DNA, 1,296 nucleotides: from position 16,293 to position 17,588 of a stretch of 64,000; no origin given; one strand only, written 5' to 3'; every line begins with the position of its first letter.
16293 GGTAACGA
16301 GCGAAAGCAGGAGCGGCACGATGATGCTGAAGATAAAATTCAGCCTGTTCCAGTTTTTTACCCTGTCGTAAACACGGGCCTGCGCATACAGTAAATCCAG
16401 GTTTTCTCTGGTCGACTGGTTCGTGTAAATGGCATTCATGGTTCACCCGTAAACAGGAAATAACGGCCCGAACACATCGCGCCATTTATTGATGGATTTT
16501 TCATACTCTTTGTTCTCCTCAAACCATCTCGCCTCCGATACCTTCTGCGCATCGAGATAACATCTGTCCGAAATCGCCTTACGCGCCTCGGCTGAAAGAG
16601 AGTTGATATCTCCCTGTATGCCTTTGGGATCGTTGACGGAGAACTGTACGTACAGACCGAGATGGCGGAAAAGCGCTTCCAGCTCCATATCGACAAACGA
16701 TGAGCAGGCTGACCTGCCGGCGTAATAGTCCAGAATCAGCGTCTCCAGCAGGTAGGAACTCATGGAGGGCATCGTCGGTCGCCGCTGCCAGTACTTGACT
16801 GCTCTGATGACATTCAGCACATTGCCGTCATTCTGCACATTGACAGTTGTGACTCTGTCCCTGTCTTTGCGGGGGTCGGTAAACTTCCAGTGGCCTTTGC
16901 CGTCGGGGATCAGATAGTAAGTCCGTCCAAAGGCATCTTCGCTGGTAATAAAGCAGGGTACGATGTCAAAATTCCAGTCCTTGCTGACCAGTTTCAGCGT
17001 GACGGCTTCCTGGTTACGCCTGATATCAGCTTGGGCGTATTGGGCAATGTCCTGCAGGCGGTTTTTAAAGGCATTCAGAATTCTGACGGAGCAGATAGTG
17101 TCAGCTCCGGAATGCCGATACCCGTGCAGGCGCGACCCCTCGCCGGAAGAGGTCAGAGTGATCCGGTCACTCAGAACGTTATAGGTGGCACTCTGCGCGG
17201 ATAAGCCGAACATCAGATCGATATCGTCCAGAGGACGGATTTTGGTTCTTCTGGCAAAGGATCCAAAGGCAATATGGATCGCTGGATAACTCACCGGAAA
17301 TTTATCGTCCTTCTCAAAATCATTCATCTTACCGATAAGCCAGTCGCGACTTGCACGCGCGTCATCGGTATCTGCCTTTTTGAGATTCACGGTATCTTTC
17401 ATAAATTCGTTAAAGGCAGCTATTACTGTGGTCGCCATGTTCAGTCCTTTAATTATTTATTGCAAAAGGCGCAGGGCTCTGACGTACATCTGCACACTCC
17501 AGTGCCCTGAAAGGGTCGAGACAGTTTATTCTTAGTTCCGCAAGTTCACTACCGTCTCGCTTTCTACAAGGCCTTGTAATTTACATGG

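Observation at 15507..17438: Two-gene CBASS-like anti-phage pair: SMODS-type cGAS/DncV-like nucleotidyltransferase plus SLATT-like membrane effector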

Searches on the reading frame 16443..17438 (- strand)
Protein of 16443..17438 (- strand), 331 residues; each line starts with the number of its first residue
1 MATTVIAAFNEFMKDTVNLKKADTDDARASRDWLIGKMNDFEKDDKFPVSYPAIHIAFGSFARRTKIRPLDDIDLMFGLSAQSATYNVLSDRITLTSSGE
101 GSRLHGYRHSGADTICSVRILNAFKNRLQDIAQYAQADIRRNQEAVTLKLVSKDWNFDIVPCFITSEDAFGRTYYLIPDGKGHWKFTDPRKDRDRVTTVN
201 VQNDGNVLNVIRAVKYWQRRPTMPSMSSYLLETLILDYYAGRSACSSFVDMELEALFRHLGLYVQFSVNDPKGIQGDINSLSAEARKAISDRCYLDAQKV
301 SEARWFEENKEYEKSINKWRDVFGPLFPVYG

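Call 3: search_protein_families(library=pfam, proteins=[window:16443-17438:-], max_evalue=0.1)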
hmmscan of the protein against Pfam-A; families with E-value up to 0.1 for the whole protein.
window:16443-17438:- (331 aa): 1 family
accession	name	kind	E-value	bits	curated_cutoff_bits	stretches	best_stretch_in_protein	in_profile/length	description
PF18144.7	SMODS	-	5.7e-14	53.1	26.5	2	120-200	92-164/164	Second Messenger Oligonucleotide or Dinucleotide Synthetase domain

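Call 4: search_protein_families(library=padloc, proteins=[window:16443-17438:-], max_evalue=0.1)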
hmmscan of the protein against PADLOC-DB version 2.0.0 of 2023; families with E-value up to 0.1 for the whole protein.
window:16443-17438:- (331 aa): 31 families (the best 25 are shown)
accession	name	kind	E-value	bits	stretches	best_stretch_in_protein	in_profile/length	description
PDLC00802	Cyclase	-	8.9e-150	496.5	1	1-331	1-332/332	oligonucleotide-cyclase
PDLC00823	Cyclase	-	6.6e-44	148.7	1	1-331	1-285/285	oligonucleotide-cyclase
PDLC00809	Cyclase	-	8.1e-30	102.4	2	118-328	82-293/295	oligonucleotide-cyclase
PDLC00776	Cyclase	-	1.7e-25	88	1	118-330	79-286/287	oligonucleotide-cyclase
PDLC00805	Cyclase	-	1e-22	79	1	118-324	109-310/314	oligonucleotide-cyclase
PDLC00786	Cyclase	-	1e-22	78.9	2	119-328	91-292/293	oligonucleotide-cyclase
PDLC00796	Cyclase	-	7.2e-22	76.3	2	118-329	87-286/432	oligonucleotide-cyclase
PDLC00820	Cyclase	-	6.4e-20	69.6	2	119-328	88-276/324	oligonucleotide-cyclase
PDLC00792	Cyclase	-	3e-18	64.1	2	118-260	87-222/236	oligonucleotide-cyclase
PDLC00814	Cyclase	-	8.5e-18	62.7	2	125-243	99-209/295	oligonucleotide-cyclase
PDLC00793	Cyclase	-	7e-16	56.4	2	123-327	91-297/462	oligonucleotide-cyclase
PDLC00822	Cyclase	-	3.4e-15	54.2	2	176-330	185-345/375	oligonucleotide-cyclase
PDLC00773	Cyclase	-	8.8e-15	53.1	1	120-328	91-295/334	oligonucleotide-cyclase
PDLC00808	Cyclase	-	1.8e-14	51.7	2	122-258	96-234/325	oligonucleotide-cyclase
PDLC00818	Cyclase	-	2.1e-14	51.8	2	176-328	148-293/322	oligonucleotide-cyclase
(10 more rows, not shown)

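Call 5: search_protein_families(library=ncbifam, proteins=[window:16443-17438:-], max_evalue=0.1)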
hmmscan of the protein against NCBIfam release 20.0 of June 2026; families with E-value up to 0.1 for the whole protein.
window:16443-17438:- (331 aa): 2 families
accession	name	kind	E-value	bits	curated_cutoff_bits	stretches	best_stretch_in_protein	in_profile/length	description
NF041117.1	CBASS_cyclase_b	equivalog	1.1e-32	113.8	200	2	119-324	76-275/275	CBASS oligonucleotide cyclase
NF041116.1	CBASS_cyclase_a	equivalog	5e-16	58.7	200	2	119-240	88-212/317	CBASS oligonucleotide cyclase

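Call 8: search_solved_structures(query=window:16443-17438:-, max_evalue=0.01, show_alignments=2)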
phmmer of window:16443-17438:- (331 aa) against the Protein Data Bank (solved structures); distinct sequences matched with E-value up to 0.01: 10.
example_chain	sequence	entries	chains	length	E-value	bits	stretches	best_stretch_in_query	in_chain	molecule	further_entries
6p82_A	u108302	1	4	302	1.7e-15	60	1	133-329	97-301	Nucleotidyltransferase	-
6p8u_A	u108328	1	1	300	1.7e-15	59.9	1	133-329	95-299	Nucleotidyltransferase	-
6p8j_C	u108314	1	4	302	3.9e-14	55.5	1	133-329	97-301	Nucleotidyltransferase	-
9sa5_A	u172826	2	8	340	1.1e-09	40.9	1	126-328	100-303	CD-NTase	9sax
9sa4_A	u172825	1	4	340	1.1e-09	40.9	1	126-328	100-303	CD-NTase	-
7ljl_A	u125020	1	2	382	0.0002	23.5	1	176-331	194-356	Cyclic AMP-AMP-GMP synthase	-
7d48_A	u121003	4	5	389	0.00023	23.4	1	176-331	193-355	Cyclic AMP-AMP-GMP synthase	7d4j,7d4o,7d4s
7to3_C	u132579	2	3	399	0.00023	23.4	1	176-331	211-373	Cyclic AMP-AMP-GMP synthase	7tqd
7d4u_A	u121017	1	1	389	0.00028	23.1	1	176-331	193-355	Cyclic AMP-AMP-GMP synthase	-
6p80_A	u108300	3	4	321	0.0016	20.6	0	11-85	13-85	E. coli MS115-1 NucC | E. coli MS115-1 CdnC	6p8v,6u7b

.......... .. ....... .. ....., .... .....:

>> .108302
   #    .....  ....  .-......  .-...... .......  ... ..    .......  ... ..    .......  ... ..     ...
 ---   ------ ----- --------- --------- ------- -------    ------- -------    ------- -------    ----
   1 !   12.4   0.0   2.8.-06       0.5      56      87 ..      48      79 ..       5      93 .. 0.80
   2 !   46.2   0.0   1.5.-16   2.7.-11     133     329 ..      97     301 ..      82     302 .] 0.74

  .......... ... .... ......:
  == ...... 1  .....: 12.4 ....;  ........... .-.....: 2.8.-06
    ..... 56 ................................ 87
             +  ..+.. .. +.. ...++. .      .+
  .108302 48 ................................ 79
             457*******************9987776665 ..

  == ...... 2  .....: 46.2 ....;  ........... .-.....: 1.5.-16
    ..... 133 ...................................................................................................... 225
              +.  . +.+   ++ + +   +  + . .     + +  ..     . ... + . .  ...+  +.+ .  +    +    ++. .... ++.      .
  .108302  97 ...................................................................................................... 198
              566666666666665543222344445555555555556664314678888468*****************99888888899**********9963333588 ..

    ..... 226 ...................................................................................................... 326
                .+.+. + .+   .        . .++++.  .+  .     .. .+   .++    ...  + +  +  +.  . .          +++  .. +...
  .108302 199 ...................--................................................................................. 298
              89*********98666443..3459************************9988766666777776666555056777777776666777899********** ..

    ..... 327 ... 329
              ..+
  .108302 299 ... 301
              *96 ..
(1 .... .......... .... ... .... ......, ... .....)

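Call 20: list_cluster_members(proteins=[window:16443-17438:-, window:15507-16439:-])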
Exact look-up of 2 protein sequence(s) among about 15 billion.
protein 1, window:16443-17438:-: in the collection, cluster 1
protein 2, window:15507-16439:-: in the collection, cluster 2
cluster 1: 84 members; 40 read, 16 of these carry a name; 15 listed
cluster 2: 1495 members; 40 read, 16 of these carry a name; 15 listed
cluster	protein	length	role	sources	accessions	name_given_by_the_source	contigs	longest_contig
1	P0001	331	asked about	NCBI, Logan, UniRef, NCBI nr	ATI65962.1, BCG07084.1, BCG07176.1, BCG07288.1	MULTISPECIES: nucleotidyltransferase family protein [Enterobacterales] | Uncharacterized protein n=1 Tax=Serratia marcescens TaxID=615 RepID=A0A8X6FSI2_SERMA | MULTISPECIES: nucleotidyltransferase [Enterobacterales]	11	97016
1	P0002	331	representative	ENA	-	-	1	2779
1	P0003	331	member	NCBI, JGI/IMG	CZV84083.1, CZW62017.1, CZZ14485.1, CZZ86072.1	TPA: nucleotidyltransferase [Enterobacter hormaechei subsp. steigerwaltii] | hypothetical protein | hypothetical protein n=1 Tax=Enterobacteriaceae TaxID=543 RepID=UPI00031D1E8C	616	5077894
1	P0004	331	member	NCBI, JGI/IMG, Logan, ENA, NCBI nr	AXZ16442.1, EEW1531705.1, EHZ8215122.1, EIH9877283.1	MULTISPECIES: hypothetical protein [Klebsiella]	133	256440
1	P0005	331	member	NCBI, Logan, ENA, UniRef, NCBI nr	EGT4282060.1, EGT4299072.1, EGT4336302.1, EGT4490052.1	nucleotidyltransferase [Cronobacter sakazakii] | hypothetical protein n=1 Tax=Enterobacteriaceae TaxID=543 RepID=UPI0007560206 | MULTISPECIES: hypothetical protein [Enterobacteriaceae]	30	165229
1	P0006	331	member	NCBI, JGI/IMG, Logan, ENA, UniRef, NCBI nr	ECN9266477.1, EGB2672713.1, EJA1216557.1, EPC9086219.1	nucleotidyltransferase [Escherichia coli] | hypothetical protein n=1 Tax=Enterobacteriaceae TaxID=543 RepID=UPI0003EFB0BE | hypothetical protein [Escherichia coli]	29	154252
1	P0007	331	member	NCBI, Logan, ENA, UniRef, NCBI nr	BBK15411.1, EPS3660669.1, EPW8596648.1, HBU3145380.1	nucleotidyltransferase [Enterobacter cloacae complex sp. S4] | nucleotidyltransferase n=1 Tax=Enterobacteriaceae TaxID=543 RepID=UPI000D74D1AE | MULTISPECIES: nucleotidyltransferase [Enterobacteriaceae]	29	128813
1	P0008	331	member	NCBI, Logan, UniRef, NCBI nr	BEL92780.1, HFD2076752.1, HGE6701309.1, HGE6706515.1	nucleotidyltransferase [Serratia bockelmannii] | nucleotidyltransferase n=1 Tax=Serratia bockelmannii TaxID=2703793 RepID=UPI0011CA6950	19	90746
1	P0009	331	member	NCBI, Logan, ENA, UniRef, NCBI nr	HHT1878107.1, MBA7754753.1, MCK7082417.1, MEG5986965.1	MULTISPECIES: nucleotidyltransferase [Enterobacteriaceae] | nucleotidyltransferase n=1 Tax=Enterobacteriaceae TaxID=543 RepID=UPI0015FA53F3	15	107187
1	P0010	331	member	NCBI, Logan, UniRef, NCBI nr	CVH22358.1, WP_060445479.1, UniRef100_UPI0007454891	nucleotidyltransferase family protein [Serratia marcescens] | hypothetical protein n=1 Tax=Serratia marcescens TaxID=615 RepID=UPI0007454891 | hypothetical protein [Serratia marcescens]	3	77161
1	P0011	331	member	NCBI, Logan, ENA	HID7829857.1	TPA: nucleotidyltransferase [Enterobacter hormaechei]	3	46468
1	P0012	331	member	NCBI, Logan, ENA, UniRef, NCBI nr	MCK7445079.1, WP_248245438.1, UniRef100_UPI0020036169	nucleotidyltransferase [Enterobacter roggenkampii] | nucleotidyltransferase n=1 Tax=Enterobacter roggenkampii TaxID=1812935 RepID=UPI0020036169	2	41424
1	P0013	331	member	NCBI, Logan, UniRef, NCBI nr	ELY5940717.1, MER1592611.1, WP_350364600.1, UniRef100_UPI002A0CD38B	nucleotidyltransferase [Enterobacter hormaechei] | nucleotidyltransferase n=1 Tax=Enterobacter hormaechei TaxID=158836 RepID=UPI002A0CD38B | nucleotidyltransferase [Cronobacter malonaticus]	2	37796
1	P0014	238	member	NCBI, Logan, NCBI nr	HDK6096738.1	TPA: nucleotidyltransferase, partial [Klebsiella pneumoniae] | nucleotidyltransferase [Klebsiella pneumoniae]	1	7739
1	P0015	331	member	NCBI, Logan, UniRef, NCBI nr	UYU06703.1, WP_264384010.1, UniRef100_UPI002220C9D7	nucleotidyltransferase (plasmid) [Serratia marcescens] | nucleotidyltransferase n=1 Tax=Serratia marcescens TaxID=615 RepID=UPI002220C9D7 | nucleotidyltransferase [Serratia marcescens]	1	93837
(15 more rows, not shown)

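Call 28: find_homologous_proteins(query=window:16443-17438:-, max_evalue=0.00001)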
Query window:16443-17438:- (331 aa): 2476 proteins with E <= 0.00001 among 3198 candidates; the best 120 are listed.
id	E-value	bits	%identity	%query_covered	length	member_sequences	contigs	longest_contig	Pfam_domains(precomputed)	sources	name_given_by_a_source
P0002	1.1e-216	736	97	100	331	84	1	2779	PF18144.8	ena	-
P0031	2.3e-212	722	95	100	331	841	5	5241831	PF18144.8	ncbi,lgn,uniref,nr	ncbi:nucleotidyltransferase [Enterobacter hormaechei]|uniref:SMODS domain-containing nucleotidyltran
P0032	2.7e-208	708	95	100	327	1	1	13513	PF18144.8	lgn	-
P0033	2.9e-208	708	91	100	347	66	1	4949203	PF18144.8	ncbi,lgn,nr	ncbi:nucleotidyltransferase [Klebsiella pneumoniae]|nr:nucleotidyltransferase [Klebsiella pneumoniae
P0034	1.7e-207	706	93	99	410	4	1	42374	PF18144.8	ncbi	-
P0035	2.0e-202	689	91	100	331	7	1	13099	PF18144.8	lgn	-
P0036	3.0e-201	685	90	100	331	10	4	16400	PF18144.8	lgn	-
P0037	6.0e-201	684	90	100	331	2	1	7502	PF18144.8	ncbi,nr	ncbi:TPA: nucleotidyltransferase [Enterobacter hormaechei]|nr:nucleotidyltransferase [Enterobacter h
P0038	5.7e-199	678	89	100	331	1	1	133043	PF18144.8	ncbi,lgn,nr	ncbi:TPA: nucleotidyltransferase [Klebsiella pneumoniae]|nr:nucleotidyltransferase [Klebsiella pneum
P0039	2.2e-198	676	88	100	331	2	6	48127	PF18144.8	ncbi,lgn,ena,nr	nr:nucleotidyltransferase [uncultured Kosakonia sp.]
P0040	3.6e-197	672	89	100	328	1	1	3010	PF18144.8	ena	-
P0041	3.2e-196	669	87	100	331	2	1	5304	PF18144.8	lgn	-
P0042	1.4e-195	667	88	100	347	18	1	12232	PF18144.8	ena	-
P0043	3.5e-195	665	85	100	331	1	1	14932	PF18144.8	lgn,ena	-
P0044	8.0e-195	664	86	100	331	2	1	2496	PF18144.8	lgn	-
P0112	8.1e-109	381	53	100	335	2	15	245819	PF18144.8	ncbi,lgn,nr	ncbi:nucleotidyltransferase [Clostridium botulinum]|nr:nucleotidyltransferase [Clostridium botulinum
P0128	1.3e-107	378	54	100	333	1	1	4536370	PF18144.8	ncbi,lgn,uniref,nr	ncbi:nucleotidyltransferase [Tenacibaculum sp. Bg11-29]|uniref:SMODS domain-containing nucleotidyltr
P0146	1.0e-106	375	53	100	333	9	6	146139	PF18144.8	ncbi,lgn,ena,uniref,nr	ncbi:nucleotidyltransferase [Alloalcanivorax xenomutans]|uniref:nucleotidyltransferase n=1 Tax=Alloa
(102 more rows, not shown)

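Call 39: predict_structure(alignment_id=A1)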
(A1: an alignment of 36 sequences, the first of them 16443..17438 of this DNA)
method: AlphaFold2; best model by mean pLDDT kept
length: 331 residues; sequences in the alignment: 36
mean_pLDDT: 92.0   pTM: 0.87
mean pLDDT of the five models: 92.0, 89.4, 88.5, 86.4, 84.5
residues with pLDDT >= 90: 252; 70-90: 74; 50-70: 5; < 50: 0
segments of 3 or more residues with pLDDT < 50: none
pLDDT, mean of each block of 10 residues (from residue 1): 92 95 92 92 90 93 91 93 92 92 94 95 92 83 85 89 93 92 92 93 96 95 87 95 93 97 91 72 94 97 96 97 95 88
secondary structure, 60 per line:
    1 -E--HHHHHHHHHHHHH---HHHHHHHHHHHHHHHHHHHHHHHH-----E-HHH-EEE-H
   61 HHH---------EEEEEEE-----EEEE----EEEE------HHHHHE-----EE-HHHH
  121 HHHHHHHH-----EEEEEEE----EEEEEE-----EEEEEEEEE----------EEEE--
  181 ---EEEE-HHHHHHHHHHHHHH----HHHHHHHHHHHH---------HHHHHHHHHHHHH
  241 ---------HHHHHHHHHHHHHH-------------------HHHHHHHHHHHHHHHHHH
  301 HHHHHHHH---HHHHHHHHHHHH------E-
elements in order: H5-17 H21-44 E56-58 H60-63 E73-79 E85-88 E93-96 H103-107 H117-128 E134-140 E145-150 E156-164 E175-178 E184-187 H189-202 H207-218 H228-240 H250-263 H283-308 H312-323

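Call 42: fold_search(model_id=the predicted structure, library=pdb)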
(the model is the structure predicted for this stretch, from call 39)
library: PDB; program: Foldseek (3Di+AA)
matches with E <= 10: 456; with E <= 0.001: 295
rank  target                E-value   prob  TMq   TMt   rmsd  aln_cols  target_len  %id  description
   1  6p8u_A                8.5e-18  1.00  0.68  0.74   4.4       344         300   21  Structure of P. aeruginosa ATCC27853 CdnD:HORMA2:Peptide 1 complex (released 2019-12-25)
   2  6p82_B                1.3e-17  1.00  0.72  0.79   4.0       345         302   21  Structure of P. aeruginosa ATCC27853 CdnD, Apo form 1 (released 2019-12-25)
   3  6p82_A                1.3e-17  1.00  0.71  0.77   4.1       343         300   21  Structure of P. aeruginosa ATCC27853 CdnD, Apo form 1 (released 2019-12-25)
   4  6p82_D                4.1e-17  1.00  0.72  0.78   4.0       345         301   21  Structure of P. aeruginosa ATCC27853 CdnD, Apo form 1 (released 2019-12-25)
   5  6p8j_A                3.3e-16  1.00  0.68  0.75   4.5       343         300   21  Structure of P. aeruginosa ATCC27853 CdnD D62N/D64N mutant bound to ATP (released 2019-12-25)
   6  6p80                  4.7e-14  1.00  0.68  0.70   5.4       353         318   19  Structure of E. coli MS115-1 CdnC + ATP (released 2019-12-25)
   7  6p8v_G                8.6e-14  1.00  0.67  0.69   5.2       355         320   20  Structure of E. coli MS115-1 HORMA:CdnC:Trip13 complex (released 2019-12-25)
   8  7d4u                  1.1e-13  1.00  0.70  0.68   4.3       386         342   16  ATP complex with double mutant cyclic trinucleotide synthase CdnD (released 2021-03-17)
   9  6u7b_A                8.5e-13  1.00  0.67  0.70   5.7       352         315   20  Structure of E. coli MS115-1 CdnC:HORMA-deltaN complex (released 2019-12-25)
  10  7ljl_B                1.0e-12  1.00  0.73  0.69   4.6       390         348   18  Structure of the Enterobacter cloacae CD-NTase CdnD in complex with ATP (released 2021-06-02)
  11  7d4s                  1.3e-12  1.00  0.72  0.69   4.3       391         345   18  apo-form cyclic trinucleotide synthase CdnD (released 2021-03-17)
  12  7d4o_A                1.4e-12  1.00  0.72  0.70   4.0       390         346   18  cyclic trinucleotide synthase CdnD in complex with ATP and ADP (released 2021-03-17)
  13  7to3_C                2.5e-12  1.00  0.72  0.67   6.3       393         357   18  Structure of Enterobacter cloacae Cap2-CdnD02 2:2 complex (released 2023-01-11)
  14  7d48                  2.7e-12  1.00  0.71  0.66   5.6       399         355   17  apo-form cyclic trinucleotide synthase CdnD (released 2021-03-17)
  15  7ljl_A                2.8e-12  1.00  0.71  0.68   5.7       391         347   18  Structure of the Enterobacter cloacae CD-NTase CdnD in complex with ATP (released 2021-06-02)
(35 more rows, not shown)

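Call 61: find_encoding_contigs(protein=P0112, flank=4000, max_places=2)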
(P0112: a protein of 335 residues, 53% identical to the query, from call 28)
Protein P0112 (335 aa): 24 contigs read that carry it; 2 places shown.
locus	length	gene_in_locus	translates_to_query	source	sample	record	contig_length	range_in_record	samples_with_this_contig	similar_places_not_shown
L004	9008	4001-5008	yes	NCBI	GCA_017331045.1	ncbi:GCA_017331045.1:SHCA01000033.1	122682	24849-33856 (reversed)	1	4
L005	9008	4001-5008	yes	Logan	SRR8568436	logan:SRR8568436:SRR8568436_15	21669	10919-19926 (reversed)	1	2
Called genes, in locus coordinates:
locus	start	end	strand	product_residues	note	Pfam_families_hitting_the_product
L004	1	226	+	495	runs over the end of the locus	PF00589:Phage_integrase (weak)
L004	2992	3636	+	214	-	-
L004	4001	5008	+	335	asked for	PF18144:SMODS (faint)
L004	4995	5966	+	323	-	PF18159:S_4TM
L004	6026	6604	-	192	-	PF00589:Phage_integrase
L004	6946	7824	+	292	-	PF00795:CN_hydrolase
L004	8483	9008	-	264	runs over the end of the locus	PF01909:NTP_transf_2 (weak), PF18765:Polbeta (weak)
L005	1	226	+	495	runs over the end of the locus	PF00589:Phage_integrase (weak)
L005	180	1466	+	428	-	PF13009:Integrase_2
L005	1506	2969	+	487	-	-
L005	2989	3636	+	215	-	-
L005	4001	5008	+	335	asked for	PF18144:SMODS (faint)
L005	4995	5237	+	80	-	PF18159:S_4TM (weak)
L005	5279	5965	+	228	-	PF18159:S_4TM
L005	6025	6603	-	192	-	PF00589:Phage_integrase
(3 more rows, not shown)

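Call 62: find_encoding_contigs(protein=P0128, flank=4000, max_places=2)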
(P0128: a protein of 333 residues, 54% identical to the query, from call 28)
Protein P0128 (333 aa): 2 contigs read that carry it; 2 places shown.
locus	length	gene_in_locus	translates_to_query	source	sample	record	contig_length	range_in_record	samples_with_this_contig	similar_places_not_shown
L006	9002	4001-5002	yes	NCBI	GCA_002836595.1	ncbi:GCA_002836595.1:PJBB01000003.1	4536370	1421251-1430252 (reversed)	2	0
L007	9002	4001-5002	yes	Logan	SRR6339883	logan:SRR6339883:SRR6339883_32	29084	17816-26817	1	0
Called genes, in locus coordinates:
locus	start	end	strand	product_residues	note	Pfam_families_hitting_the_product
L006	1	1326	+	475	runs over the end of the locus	PF14322:SusD-like_3, PF07980:SusD_RagB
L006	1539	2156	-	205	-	PF00182:Glyco_hydro_19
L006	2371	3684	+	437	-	-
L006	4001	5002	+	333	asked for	PF18144:SMODS (weak)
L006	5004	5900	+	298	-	PF18159:S_4TM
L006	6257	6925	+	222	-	-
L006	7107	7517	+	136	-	-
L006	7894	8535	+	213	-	-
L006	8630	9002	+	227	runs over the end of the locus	PF00072:Response_reg, PF00196:GerE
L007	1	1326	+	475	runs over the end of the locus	PF14322:SusD-like_3, PF07980:SusD_RagB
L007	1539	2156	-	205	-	PF00182:Glyco_hydro_19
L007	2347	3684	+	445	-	-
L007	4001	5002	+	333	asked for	PF18144:SMODS (weak)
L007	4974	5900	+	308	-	PF18159:S_4TM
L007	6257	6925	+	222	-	-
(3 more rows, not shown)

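Call 63: find_encoding_contigs(protein=P0146, flank=4000, max_places=2)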
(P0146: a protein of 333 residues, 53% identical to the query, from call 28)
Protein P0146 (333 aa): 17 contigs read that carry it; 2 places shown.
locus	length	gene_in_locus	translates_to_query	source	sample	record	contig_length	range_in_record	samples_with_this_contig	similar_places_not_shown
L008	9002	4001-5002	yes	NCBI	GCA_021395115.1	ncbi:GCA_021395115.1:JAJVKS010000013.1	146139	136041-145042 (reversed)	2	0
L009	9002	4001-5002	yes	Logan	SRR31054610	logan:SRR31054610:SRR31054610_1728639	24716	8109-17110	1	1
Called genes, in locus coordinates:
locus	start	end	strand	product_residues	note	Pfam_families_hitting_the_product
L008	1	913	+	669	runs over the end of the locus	?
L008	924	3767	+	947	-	PF04465:DUF499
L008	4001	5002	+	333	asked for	PF18144:SMODS (faint)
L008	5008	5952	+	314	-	PF18159:S_4TM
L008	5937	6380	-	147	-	PF00959:Phage_lysozyme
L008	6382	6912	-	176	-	-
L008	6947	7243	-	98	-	PF19622:DUF6127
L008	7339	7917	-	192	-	PF05954:Phage_GPD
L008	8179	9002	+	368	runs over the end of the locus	-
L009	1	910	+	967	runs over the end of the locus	PF06634:DUF1156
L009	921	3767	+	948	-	PF04465:DUF499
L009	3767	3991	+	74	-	-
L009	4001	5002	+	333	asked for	PF18144:SMODS (faint)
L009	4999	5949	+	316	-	PF18159:S_4TM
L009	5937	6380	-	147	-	PF00959:Phage_lysozyme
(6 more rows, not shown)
